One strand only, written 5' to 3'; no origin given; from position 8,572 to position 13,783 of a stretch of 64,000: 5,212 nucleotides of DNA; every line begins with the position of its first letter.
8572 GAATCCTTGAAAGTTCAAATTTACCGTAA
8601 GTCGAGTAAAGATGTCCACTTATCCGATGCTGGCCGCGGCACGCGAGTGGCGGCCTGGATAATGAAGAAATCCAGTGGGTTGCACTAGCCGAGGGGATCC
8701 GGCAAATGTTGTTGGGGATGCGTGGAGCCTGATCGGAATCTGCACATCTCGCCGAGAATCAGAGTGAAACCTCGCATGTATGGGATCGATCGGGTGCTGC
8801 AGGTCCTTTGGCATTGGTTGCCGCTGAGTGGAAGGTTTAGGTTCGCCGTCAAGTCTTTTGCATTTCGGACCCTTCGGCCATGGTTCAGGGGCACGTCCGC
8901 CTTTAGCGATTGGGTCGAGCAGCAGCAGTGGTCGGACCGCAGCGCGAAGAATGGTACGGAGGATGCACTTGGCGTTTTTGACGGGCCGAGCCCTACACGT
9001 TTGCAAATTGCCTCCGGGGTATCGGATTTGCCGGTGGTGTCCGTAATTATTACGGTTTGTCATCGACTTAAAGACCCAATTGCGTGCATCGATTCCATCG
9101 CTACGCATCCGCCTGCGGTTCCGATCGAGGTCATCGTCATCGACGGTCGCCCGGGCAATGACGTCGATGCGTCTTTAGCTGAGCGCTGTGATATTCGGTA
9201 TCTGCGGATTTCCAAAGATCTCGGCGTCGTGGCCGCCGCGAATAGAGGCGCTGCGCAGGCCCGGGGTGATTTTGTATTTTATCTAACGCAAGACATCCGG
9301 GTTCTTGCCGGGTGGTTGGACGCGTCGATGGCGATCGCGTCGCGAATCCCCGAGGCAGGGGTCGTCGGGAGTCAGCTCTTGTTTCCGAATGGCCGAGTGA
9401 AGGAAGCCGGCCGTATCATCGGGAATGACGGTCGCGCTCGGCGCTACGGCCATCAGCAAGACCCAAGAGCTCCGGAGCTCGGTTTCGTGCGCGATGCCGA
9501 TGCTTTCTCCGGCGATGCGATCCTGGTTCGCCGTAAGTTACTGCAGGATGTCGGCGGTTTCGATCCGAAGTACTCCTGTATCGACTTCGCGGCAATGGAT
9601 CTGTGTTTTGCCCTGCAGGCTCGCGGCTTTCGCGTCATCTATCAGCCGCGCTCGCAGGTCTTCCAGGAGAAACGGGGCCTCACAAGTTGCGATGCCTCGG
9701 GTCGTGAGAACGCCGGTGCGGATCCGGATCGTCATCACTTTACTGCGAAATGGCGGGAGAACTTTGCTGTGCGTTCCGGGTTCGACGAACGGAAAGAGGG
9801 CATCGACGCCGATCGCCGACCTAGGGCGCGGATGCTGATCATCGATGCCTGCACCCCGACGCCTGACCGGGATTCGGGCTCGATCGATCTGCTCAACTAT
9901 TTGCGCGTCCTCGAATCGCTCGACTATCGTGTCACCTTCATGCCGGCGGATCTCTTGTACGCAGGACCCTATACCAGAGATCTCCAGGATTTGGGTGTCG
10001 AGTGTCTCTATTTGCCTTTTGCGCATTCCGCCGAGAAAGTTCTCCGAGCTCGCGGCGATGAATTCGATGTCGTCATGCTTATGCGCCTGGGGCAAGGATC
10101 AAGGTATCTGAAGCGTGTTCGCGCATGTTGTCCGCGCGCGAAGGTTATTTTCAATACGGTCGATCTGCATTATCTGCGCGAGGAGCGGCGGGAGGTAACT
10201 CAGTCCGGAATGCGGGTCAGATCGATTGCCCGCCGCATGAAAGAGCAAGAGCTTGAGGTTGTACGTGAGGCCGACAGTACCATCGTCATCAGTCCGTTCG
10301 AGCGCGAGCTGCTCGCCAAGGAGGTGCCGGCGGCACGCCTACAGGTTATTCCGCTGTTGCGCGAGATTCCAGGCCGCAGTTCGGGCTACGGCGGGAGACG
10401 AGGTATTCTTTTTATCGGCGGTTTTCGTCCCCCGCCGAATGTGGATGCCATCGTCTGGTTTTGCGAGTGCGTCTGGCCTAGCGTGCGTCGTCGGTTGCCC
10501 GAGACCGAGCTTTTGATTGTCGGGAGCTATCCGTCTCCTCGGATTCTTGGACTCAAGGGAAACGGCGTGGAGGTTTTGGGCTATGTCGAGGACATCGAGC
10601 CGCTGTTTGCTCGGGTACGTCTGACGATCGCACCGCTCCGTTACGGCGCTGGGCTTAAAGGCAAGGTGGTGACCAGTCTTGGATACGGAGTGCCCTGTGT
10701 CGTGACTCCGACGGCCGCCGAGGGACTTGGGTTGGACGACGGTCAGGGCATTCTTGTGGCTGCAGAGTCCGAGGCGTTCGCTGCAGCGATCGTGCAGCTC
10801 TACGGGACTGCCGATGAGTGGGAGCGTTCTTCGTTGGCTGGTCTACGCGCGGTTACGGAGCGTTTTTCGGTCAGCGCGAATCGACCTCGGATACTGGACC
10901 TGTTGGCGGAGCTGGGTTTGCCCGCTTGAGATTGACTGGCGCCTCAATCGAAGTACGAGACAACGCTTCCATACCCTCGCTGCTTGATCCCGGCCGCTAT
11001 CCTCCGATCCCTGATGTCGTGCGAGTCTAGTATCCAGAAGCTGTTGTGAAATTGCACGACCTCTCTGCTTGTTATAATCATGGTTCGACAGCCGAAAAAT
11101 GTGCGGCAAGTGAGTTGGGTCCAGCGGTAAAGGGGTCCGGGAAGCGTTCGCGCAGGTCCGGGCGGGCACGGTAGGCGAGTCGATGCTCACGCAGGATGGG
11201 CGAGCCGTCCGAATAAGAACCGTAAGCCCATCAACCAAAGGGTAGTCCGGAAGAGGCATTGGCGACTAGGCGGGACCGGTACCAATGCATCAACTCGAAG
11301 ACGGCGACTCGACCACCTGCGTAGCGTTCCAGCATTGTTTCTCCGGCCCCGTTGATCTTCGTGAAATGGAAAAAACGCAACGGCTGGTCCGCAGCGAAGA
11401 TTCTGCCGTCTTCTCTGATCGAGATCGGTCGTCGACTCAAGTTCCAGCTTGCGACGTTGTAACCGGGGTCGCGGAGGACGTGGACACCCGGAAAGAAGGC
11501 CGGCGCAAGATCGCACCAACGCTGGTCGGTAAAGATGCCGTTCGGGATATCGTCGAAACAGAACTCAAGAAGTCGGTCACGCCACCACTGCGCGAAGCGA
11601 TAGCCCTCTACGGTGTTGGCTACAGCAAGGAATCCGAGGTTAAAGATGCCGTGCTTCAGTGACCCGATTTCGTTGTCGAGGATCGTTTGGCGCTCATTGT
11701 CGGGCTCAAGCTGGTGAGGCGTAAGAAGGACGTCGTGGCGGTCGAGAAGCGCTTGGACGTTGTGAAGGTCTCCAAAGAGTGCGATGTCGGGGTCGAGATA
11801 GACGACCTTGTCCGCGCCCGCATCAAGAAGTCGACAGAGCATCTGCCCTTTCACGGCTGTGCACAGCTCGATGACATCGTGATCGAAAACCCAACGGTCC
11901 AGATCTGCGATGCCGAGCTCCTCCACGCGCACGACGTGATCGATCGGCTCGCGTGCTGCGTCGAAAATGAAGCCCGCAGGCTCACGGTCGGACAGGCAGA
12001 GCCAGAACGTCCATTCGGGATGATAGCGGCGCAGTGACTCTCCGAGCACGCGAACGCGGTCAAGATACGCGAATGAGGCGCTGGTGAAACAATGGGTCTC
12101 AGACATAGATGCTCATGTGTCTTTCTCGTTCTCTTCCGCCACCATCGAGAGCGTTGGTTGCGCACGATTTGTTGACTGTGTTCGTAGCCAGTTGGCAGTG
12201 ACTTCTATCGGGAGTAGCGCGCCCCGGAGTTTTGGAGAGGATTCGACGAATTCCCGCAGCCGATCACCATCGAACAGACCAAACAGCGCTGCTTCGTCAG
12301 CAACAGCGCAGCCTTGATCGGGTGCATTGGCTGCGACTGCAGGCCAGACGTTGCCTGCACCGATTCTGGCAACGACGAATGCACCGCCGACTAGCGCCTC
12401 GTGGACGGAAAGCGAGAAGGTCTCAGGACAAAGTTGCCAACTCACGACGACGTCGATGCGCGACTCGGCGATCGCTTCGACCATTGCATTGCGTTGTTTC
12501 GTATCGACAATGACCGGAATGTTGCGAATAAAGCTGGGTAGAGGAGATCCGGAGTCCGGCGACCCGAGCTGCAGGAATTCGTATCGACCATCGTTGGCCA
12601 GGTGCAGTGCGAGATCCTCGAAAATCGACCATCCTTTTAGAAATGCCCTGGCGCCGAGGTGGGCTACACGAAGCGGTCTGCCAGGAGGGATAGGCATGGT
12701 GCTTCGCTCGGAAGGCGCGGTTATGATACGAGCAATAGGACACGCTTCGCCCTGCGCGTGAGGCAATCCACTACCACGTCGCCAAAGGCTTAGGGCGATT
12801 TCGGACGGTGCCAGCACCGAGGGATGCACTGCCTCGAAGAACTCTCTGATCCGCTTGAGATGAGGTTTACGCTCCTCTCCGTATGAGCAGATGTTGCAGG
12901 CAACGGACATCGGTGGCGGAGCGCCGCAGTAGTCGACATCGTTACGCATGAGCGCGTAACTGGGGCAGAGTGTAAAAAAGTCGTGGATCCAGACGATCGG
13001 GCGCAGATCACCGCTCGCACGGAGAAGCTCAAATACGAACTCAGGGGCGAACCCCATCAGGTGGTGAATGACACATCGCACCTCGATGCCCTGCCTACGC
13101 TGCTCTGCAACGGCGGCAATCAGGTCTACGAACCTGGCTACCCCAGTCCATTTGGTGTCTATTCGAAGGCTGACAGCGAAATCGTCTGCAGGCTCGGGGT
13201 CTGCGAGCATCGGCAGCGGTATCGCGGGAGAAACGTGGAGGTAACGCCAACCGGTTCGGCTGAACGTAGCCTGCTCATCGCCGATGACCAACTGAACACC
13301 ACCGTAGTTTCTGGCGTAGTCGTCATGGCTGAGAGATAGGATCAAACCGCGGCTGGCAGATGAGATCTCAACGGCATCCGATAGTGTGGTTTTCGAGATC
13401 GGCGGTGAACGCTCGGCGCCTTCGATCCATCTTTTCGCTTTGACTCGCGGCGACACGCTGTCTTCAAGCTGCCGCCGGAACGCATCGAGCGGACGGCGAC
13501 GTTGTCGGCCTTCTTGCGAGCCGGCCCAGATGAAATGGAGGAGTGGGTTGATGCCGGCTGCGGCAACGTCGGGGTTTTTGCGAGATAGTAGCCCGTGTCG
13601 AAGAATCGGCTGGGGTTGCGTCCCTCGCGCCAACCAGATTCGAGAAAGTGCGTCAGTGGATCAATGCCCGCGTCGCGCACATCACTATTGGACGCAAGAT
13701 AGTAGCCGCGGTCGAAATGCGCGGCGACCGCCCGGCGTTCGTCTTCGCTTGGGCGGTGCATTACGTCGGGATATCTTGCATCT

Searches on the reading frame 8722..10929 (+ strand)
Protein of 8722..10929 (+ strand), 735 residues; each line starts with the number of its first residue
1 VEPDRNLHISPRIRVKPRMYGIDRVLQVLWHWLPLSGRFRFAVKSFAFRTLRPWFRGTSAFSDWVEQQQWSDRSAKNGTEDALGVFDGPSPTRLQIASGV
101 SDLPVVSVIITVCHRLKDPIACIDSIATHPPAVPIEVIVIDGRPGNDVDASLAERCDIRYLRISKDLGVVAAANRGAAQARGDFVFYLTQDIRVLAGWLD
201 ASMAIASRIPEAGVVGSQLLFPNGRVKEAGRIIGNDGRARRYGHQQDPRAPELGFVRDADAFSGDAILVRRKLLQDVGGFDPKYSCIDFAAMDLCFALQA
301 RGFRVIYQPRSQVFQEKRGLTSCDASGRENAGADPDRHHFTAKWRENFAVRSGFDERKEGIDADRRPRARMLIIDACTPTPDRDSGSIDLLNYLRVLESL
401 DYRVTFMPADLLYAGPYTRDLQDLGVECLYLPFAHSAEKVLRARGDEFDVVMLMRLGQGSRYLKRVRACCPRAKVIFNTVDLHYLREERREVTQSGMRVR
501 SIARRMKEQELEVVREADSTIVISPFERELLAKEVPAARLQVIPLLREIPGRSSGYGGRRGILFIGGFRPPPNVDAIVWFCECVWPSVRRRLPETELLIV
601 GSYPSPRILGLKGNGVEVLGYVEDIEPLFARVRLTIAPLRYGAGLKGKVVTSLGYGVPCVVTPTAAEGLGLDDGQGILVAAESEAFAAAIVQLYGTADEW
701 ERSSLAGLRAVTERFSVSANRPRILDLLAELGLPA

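Call 9: search_protein_families(library=pfam, proteins=[window:8722-10929:+], max_evalue=0.001)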
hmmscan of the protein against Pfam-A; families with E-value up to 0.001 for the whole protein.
window:8722-10929:+ (735 aa): 4 families
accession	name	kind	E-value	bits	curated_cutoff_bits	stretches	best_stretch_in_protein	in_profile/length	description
PF13692.12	Glyco_trans_1_4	-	7.6e-23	81.8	27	1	560-694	2-140/142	Glycosyl transferases group 1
PF00535.33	Glycos_transf_2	-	1e-11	45.5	23.3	1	107-230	1-127/168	Glycosyl transferase family 2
PF13641.12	Glyco_tranf_2_3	-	0.00017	22.1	27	1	106-316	3-212/230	Glycosyltransferase like family 2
PF10111.15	Glyco_tranf_2_2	-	0.0008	19.4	27.3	0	135-284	30-185/276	Glycosyltransferase like family 2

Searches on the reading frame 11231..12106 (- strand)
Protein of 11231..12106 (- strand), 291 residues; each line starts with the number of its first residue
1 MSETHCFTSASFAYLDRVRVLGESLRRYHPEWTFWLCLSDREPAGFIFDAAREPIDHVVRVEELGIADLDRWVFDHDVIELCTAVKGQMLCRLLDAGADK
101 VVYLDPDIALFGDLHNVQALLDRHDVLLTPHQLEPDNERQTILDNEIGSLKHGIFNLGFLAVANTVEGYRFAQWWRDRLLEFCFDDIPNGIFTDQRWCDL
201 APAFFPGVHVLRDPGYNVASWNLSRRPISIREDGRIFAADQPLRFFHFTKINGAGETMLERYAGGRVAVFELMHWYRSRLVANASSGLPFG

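Call 9: search_protein_families(library=pfam, proteins=[window:11231-12106:-], max_evalue=0.001)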
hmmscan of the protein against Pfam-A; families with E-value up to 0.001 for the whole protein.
window:11231-12106:- (291 aa): 1 family
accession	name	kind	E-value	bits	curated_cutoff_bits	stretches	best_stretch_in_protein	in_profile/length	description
PF01501.26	Glyco_transf_8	-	0.00055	20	24.3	1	92-162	94-165/253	Glycosyl transferase family 8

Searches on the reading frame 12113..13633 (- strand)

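Call 9: search_protein_families(library=pfam, proteins=[window:12113-13633:-], max_evalue=0.001)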
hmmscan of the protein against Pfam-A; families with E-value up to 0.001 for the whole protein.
window:12113-13633:- (506 aa): 0 families

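Call 11: search_protein_families(library=pfam, proteins=[window:12113-13633:-], max_evalue=10)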
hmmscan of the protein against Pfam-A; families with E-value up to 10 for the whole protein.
window:12113-13633:- (506 aa): 1 family
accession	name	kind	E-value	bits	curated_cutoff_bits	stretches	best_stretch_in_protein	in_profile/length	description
PF13723.12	Ketoacyl-synt_2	-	0.094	12.7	25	1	397-445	74-120/223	Beta-ketoacyl synthase, N-terminal domain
